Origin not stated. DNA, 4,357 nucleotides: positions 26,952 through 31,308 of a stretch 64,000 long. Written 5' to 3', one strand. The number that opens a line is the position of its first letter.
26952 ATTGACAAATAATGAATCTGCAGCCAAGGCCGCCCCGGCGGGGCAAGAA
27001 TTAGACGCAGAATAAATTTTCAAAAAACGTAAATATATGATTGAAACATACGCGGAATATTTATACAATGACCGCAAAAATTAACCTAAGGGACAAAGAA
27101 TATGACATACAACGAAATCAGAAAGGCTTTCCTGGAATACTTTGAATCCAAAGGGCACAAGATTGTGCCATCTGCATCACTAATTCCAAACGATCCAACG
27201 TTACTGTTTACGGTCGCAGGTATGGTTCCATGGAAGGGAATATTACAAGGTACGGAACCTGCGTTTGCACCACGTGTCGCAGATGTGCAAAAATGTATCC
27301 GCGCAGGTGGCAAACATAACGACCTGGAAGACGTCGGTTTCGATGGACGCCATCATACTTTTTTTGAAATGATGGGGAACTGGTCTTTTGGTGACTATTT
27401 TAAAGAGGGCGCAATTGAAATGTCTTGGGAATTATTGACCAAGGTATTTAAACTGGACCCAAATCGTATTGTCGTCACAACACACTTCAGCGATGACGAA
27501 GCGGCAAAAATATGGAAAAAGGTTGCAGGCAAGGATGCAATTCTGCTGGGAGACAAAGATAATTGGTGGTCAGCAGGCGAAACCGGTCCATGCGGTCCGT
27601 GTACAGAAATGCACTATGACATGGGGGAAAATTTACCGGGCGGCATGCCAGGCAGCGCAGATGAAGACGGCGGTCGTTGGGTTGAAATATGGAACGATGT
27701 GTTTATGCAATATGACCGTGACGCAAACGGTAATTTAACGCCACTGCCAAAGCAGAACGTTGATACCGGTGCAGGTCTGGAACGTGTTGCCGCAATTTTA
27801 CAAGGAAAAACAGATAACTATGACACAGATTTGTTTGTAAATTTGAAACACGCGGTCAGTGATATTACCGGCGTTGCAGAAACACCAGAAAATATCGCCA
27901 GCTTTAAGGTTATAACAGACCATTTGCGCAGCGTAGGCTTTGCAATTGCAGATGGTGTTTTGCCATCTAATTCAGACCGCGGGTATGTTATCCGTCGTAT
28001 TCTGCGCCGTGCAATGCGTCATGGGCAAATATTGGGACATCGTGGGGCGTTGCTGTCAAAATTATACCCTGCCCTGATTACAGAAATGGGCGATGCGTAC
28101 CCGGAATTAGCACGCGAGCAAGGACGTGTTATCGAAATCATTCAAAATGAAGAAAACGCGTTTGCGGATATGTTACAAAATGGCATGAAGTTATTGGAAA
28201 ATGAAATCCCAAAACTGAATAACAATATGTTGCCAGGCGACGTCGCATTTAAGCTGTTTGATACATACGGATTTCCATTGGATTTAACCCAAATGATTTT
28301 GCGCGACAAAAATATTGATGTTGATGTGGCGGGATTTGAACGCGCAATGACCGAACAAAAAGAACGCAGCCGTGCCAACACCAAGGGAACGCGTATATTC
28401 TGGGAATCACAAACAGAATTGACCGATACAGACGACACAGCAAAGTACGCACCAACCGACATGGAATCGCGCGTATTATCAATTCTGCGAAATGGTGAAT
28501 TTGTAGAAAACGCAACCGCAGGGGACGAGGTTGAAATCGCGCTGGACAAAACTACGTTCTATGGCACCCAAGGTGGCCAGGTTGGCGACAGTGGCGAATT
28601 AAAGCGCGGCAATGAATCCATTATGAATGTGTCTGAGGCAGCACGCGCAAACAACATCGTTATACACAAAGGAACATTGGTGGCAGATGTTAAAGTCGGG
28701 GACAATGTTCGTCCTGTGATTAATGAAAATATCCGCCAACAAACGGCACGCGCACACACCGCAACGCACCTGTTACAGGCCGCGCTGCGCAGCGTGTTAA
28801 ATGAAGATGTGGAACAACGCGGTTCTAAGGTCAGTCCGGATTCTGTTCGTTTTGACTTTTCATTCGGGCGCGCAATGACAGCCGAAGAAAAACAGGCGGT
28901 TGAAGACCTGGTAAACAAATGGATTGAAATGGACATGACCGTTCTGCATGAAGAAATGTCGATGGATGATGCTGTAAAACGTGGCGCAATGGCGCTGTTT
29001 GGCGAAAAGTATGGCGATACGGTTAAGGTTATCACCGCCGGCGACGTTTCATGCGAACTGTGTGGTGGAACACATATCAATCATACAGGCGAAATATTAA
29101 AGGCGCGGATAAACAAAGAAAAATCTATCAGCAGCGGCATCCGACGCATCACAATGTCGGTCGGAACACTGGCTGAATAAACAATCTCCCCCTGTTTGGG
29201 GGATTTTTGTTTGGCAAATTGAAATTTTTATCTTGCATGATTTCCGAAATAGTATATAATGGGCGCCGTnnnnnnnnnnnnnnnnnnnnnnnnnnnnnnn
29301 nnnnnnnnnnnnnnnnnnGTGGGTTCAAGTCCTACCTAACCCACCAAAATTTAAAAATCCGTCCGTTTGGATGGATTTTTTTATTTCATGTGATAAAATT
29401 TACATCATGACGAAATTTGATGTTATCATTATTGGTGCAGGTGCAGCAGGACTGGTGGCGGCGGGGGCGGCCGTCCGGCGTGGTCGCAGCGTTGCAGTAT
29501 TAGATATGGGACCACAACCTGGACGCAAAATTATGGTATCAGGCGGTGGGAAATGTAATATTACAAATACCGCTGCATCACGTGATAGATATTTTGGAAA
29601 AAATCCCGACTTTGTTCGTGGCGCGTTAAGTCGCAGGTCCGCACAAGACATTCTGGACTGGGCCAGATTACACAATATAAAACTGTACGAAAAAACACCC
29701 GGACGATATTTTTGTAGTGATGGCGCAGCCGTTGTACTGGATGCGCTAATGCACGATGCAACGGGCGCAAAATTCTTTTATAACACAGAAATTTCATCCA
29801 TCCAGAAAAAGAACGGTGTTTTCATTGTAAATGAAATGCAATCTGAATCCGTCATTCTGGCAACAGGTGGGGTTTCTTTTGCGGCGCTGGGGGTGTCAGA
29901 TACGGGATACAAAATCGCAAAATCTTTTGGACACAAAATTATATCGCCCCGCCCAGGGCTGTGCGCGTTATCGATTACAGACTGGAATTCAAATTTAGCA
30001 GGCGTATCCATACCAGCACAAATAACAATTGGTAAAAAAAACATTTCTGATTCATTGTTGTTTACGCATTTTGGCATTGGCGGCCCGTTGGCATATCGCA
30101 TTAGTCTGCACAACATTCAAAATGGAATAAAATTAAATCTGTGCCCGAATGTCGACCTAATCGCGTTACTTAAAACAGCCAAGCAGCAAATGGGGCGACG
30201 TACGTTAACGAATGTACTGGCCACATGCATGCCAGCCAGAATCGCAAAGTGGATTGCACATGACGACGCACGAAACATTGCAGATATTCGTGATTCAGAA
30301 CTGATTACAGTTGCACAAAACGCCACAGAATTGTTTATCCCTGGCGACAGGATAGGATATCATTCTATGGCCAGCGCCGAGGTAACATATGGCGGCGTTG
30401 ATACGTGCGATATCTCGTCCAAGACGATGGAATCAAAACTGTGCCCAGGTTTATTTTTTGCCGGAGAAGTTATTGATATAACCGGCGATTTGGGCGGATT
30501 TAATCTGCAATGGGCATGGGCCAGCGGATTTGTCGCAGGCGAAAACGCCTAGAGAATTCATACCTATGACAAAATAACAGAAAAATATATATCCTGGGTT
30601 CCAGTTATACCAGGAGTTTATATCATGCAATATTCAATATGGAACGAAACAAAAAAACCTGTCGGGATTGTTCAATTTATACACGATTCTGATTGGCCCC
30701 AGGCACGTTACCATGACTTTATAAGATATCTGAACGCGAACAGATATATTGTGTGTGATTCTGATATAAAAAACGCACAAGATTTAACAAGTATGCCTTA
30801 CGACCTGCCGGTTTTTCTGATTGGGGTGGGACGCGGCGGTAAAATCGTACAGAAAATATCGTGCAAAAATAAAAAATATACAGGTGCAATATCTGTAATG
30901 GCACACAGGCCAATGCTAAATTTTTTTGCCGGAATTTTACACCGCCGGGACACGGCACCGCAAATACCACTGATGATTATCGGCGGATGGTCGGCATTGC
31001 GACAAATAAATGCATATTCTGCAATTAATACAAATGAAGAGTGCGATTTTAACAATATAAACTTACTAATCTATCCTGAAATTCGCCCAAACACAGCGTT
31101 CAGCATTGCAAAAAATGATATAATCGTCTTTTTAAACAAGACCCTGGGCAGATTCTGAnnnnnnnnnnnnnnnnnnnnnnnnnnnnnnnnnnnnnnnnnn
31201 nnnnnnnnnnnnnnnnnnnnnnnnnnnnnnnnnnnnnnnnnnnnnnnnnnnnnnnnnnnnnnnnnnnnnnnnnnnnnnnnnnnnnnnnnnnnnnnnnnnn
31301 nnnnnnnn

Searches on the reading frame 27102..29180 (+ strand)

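Call 7: search_protein_families(library=pfam, proteins=[window:27102-29180:+])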
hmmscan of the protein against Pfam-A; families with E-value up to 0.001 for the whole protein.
window:27102-29180:+ (692 aa): 2 families
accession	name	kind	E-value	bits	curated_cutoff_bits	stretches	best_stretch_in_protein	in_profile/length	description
PF01411.24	tRNA-synt_2c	-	3.3e-195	650.2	30.3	1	5-543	1-551/552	tRNA synthetases class II (A)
PF07973.19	tRNA_SAD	-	1.6e-11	44.4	24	1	641-683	1-43/44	Threonyl and Alanyl tRNA synthetase second additional domain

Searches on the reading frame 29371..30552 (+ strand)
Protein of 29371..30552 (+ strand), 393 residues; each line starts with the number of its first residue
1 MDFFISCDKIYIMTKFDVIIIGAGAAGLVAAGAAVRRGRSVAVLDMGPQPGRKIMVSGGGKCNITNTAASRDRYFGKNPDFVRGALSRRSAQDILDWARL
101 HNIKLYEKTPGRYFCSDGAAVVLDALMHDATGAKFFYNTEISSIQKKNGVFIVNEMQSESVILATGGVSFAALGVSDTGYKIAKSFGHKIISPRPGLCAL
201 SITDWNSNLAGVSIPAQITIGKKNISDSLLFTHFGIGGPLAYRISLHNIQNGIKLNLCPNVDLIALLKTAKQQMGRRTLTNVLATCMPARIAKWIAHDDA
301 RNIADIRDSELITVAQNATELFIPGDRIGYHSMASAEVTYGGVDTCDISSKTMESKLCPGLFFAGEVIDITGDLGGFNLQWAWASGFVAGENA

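Call 7: search_protein_families(library=pfam, proteins=[window:29371-30552:+])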
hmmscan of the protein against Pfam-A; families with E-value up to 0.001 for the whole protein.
window:29371-30552:+ (393 aa): 11 families
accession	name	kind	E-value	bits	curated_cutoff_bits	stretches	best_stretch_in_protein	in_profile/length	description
PF03486.20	HI0933_like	-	1.2e-74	251.3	50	1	16-391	1-243/244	HI0933-like protein Rossmann domain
PF22780.1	HI0933_like_1st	-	2.7e-16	60.3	27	1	194-313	1-142/165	HI0933-like protein barrel and H2TH domain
PF01266.30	DAO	-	2e-12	47.7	27.9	1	17-114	1-91/353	FAD dependent oxidoreductase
PF00890.30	FAD_binding_2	-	1.5e-10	41.3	20.4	1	17-69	1-53/414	FAD binding domain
PF12831.13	FAD_oxidored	-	1.2e-08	35.1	27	1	17-149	1-119/416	FAD dependent oxidoreductase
PF07992.20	Pyr_redox_2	-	1.4e-07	31.7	26.1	1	16-172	1-114/291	Pyridine nucleotide-disulphide oxidoreductase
PF13450.12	NAD_binding_8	-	4.6e-07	30.5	21.9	1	20-51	1-32/68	NAD(P)-binding Rossmann-like domain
PF01134.28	GIDA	-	2.8e-06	27.1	22.1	0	17-44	1-28/391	Glucose inhibited division protein A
PF01262.27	AlaDh_PNT_C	-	7.1e-05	22.8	23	1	16-62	29-76/214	Alanine dehydrogenase/PNT, C-terminal domain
PF13738.12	Pyr_redox_3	-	0.00012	21.9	30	0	19-49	1-31/305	Pyridine nucleotide-disulphide oxidoreductase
PF00070.33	Pyr_redox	-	0.00071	20.5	22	0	18-52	2-36/82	Pyridine nucleotide-disulphide oxidoreductase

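Call 12: find_related_loci(query=window:29371-30552:+, collection=genome_contigs, flank=6000)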
Query window:29371-30552:+ (393 aa) in genome_contigs; peptide patterns used: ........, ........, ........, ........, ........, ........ (x = any residue, [..] = any of these).
600 stretches matched a pattern (row limit reached: there are more); 585 encode a relative of the query (tblastn E <= 1e-3); the best 80 are kept; 80 distinct loci.
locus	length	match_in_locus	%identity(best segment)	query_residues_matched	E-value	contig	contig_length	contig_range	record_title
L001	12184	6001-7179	64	1-392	1e-163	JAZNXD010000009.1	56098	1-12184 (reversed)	MAG: Candidatus Enterousia sp. isolate T1900044780_TS20190246.MAGScoT_cleanbin_000045 SGB_2551_k141_3675455, whole genom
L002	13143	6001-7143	61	13-393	8e-154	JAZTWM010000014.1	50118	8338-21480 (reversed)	MAG: Candidatus Enterousia sp. isolate T1900045333_YK20190022.MAGScoT_cleanbin_000042 SGB_6555_k141_651468, whole genome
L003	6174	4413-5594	61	1-393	3e-153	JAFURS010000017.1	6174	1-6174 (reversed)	MAG: Alphaproteobacteria bacterium isolate RGIG4765 Roe_deer_Rectum.Co__c580679, whole genome shotgun sequence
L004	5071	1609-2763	63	13-393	6e-149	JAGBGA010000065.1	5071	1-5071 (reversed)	MAG: Alphaproteobacteria bacterium isolate RGIG9085 Water_deer_Rectum.Co__c765665, whole genome shotgun sequence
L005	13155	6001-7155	57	13-393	3e-144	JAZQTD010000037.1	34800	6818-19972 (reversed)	MAG: Candidatus Enterousia sp. isolate T1900045192_TC20190188.MAGScoT_cleanbin_000014 SGB_5297_k141_524838, whole genome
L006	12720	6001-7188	55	9-393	2e-142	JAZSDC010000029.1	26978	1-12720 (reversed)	MAG: Candidatus Enterousia sp. isolate T1900044601_TS20190067.MAGScoT_cleanbin_000040 SGB_692_k141_2060580, whole genome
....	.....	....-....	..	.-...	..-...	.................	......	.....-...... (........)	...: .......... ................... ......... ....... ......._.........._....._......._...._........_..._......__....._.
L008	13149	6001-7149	54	13-391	2e-138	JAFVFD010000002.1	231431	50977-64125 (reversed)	MAG: Alphaproteobacteria bacterium isolate RGIG5114 Roe_deer_Rumen.Co__c419032, whole genome shotgun sequence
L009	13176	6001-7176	52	3-392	1e-131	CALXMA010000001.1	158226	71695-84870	MAG: uncultured Alphaproteobacteria bacterium isolate BRZ_IT__bin13 genome assembly, contig: BRZ_IT__NODE_53_length_1582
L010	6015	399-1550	56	13-393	1e-131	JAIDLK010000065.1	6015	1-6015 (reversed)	MAG: Alphaproteobacteria bacterium isolate SC0338_S5_7 SC0338_S5_7_contig_65, whole genome shotgun sequence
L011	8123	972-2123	55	13-393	2e-130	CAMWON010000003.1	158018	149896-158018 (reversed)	MAG TPA_asm: uncultured Alphaproteobacteria bacterium isolate SRR14411251_bin.18_metawrap_v1.3_MAG genome assembly, cont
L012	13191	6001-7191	54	3-393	4e-130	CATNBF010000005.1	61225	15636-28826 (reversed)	MAG TPA_asm: uncultured bacterium isolate MGG24397_1680015486 genome assembly, contig: SRR10593854_496, whole genome sho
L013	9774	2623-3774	56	13-393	9e-127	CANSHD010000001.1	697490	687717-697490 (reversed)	MAG TPA_asm: uncultured Alphaproteobacteria bacterium isolate SRR15730559_bin.33_metawrap_v1.3_MAG genome assembly, cont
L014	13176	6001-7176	53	7-393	3e-125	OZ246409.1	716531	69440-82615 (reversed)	MAG: uncultured Muribaculaceae bacterium isolate SRP089250_co1_503 genome assembly, chromosome: 1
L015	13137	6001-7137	51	12-391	2e-111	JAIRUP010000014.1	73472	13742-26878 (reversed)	MAG: Rickettsiales bacterium isolate Cyl330_bin36 k119_2868136, whole genome shotgun sequence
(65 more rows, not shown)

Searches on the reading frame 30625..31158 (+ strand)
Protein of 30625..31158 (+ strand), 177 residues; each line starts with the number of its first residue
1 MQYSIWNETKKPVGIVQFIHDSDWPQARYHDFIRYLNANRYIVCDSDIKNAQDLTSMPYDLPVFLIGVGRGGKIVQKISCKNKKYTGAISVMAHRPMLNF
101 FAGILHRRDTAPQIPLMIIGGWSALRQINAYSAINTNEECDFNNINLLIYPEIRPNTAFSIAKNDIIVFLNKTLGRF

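Call 7: search_protein_families(library=pfam, proteins=[window:30625-31158:+])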
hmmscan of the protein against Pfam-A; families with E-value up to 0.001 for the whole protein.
window:30625-31158:+ (177 aa): 0 families

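Call 10: find_encoding_contigs(protein=window:30625-31158:+, flank=3000, max_places=10)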
Protein window:30625-31158:+ (177 aa): no gene with exactly this product is on record in the collection.

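Call 57: search_protein_families(library=phrogs, max_evalue=0.01, proteins=[window:30625-31158:+])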
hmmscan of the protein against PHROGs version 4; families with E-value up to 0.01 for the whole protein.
window:30625-31158:+ (177 aa): 0 families
